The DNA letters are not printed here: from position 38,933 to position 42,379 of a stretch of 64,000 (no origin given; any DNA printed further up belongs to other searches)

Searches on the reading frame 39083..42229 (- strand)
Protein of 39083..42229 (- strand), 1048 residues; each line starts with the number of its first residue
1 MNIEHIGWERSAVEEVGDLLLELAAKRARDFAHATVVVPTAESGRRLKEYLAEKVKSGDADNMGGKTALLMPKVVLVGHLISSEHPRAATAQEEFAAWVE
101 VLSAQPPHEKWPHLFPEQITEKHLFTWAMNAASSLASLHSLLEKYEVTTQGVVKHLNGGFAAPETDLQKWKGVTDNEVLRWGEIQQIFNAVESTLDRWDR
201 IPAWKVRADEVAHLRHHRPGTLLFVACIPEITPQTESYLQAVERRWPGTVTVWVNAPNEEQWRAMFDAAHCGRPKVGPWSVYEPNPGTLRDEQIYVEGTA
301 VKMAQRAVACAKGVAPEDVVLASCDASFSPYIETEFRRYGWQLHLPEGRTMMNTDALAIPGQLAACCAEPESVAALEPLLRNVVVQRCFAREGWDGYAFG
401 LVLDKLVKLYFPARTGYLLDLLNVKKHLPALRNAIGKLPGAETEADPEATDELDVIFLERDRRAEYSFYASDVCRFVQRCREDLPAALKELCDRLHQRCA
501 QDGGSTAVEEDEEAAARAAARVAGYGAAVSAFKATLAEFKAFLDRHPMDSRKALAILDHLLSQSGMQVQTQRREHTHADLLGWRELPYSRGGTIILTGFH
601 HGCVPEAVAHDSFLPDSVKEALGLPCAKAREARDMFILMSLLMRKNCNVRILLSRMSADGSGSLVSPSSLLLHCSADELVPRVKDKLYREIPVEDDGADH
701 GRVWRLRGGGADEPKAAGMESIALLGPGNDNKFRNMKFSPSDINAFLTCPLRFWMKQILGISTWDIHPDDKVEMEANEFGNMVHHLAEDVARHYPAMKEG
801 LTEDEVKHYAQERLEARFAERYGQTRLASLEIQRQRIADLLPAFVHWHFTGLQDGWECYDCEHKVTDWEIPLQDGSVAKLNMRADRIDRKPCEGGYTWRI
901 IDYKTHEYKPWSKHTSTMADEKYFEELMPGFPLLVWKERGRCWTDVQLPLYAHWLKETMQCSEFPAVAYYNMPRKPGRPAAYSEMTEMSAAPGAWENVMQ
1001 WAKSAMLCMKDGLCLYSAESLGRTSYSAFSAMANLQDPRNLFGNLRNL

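Call 7: search_protein_families(library=pfam, proteins=[window:39083-42229:-], max_evalue=0.01)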
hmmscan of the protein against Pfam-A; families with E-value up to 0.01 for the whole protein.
window:39083-42229:- (1048 aa): 1 family
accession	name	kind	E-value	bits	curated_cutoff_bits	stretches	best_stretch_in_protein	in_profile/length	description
PF12705.13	PDDEXK_1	-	2.1e-22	80.7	22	1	738-1005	2-220/247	PD-(D/E)XK nuclease superfamily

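Call 23: find_encoding_contigs(protein=window:39083-42229:-, flank=10000)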
Protein window:39083-42229:- (1048 aa): 1 contig read that carries it; 1 place shown.
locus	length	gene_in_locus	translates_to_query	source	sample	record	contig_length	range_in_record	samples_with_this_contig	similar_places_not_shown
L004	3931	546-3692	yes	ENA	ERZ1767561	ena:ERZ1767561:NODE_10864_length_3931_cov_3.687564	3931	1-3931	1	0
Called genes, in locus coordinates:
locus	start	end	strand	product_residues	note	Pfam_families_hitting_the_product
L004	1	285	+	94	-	?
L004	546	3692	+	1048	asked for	PF12705:PDDEXK_1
